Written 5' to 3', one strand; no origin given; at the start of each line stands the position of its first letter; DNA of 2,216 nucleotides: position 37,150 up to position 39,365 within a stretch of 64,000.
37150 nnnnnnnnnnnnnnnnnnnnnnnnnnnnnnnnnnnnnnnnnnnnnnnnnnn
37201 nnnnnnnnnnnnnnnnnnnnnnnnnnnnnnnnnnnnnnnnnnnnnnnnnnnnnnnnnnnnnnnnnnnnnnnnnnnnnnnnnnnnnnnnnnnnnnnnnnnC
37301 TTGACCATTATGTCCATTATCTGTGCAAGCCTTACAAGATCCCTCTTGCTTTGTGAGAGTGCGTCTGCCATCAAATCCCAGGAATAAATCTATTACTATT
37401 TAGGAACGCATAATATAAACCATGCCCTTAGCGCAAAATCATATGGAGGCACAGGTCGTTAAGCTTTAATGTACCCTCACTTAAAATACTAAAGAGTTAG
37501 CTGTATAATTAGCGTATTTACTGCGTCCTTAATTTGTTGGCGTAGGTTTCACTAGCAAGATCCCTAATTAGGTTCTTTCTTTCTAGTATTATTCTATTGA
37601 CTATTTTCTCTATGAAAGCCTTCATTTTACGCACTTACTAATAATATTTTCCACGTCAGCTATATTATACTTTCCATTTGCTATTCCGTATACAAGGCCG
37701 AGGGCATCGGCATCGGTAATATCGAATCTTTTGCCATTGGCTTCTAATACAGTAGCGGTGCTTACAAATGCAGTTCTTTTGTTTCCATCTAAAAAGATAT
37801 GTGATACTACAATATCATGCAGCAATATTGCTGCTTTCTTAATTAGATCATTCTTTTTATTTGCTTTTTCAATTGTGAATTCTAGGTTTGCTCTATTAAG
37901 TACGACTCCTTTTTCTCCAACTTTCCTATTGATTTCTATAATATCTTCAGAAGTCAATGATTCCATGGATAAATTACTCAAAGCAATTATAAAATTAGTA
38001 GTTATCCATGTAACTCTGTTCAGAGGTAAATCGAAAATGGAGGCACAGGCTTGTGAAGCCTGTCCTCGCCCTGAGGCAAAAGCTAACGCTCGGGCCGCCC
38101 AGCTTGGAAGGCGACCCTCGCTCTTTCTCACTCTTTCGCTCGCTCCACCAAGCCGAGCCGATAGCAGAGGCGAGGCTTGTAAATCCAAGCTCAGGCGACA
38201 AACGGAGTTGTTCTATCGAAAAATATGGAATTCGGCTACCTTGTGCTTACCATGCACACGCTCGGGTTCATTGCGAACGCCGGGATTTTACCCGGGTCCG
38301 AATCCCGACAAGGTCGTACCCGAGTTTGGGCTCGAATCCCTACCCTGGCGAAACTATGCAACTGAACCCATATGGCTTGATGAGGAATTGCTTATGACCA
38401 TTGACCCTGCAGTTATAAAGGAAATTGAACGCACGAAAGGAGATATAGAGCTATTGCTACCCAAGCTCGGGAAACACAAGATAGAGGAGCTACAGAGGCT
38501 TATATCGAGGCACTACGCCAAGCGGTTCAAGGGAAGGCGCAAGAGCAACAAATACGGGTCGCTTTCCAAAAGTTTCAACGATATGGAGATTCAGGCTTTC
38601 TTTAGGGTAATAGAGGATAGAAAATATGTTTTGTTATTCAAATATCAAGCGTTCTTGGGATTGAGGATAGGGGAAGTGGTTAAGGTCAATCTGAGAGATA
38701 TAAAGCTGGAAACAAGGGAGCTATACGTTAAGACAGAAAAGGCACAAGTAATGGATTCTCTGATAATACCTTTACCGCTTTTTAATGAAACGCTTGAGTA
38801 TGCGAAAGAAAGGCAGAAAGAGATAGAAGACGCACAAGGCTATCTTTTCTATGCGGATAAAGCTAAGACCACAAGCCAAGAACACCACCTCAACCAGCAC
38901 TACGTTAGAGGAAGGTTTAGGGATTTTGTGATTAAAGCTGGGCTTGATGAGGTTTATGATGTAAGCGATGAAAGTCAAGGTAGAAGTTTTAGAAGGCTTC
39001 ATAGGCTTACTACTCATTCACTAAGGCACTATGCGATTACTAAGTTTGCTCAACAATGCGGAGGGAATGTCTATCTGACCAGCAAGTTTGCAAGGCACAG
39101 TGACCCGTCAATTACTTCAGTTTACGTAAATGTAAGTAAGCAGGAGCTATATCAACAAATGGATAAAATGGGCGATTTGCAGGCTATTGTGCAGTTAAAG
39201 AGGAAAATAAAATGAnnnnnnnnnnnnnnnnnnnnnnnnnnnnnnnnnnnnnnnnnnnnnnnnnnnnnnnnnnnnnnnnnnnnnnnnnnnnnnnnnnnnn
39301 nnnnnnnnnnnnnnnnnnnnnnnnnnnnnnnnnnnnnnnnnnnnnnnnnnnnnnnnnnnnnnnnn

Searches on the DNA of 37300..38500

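Call 73: search_rna_families(source=window, start=37300, end=38500, threshold=evalue, max_evalue=1)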
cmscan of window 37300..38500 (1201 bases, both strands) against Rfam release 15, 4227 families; matches with E-value up to 1: 2.
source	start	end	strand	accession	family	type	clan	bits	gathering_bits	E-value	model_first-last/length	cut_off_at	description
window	37961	38011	-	RF04072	mir-7386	Gene; miRNA;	-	20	44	0.75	1-59/59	no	mir-7386 microRNA precursor family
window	38062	38115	-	RF01762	whalefall-1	Gene; sRNA;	-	18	37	0.11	1-56/56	no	Whalefall-1 RNA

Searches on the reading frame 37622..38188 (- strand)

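Call 7: search_protein_families(library=pfam, proteins=[window:37622-38188:-], max_evalue=1)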
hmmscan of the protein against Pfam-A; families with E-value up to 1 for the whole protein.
window:37622-38188:- (188 aa): 1 family
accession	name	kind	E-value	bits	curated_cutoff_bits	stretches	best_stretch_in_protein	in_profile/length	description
PF02661.23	Fic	-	3.2e-10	41.2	24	1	62-148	2-93/93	Fic/DOC family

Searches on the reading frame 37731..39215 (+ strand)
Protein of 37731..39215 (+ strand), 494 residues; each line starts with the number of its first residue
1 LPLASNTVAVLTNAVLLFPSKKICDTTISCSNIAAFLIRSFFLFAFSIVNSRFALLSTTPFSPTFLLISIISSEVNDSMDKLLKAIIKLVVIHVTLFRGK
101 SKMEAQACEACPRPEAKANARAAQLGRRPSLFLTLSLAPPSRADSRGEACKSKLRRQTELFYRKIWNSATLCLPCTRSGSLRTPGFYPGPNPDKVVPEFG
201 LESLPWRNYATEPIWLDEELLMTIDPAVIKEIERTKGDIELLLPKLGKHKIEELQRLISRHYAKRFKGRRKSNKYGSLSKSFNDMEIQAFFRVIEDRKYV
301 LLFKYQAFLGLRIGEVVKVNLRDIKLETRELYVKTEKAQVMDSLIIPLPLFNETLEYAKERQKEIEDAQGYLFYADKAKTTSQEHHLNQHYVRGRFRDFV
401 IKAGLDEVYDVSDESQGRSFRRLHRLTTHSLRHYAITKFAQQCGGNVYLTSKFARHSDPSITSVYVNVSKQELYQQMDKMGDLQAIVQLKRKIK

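Call 7: search_protein_families(library=pfam, proteins=[window:37731-39215:+], max_evalue=1)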
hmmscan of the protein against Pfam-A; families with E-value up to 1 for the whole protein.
window:37731-39215:+ (494 aa): 2 families
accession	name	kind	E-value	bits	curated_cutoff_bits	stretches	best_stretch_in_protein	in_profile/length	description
PF00589.27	Phage_integrase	-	6.1e-13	49.4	27.1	1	304-471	29-171/172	Phage integrase family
PF04662.18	Luteo_PO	-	0.066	13.3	29.3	1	235-276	91-132/208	Luteovirus P0 protein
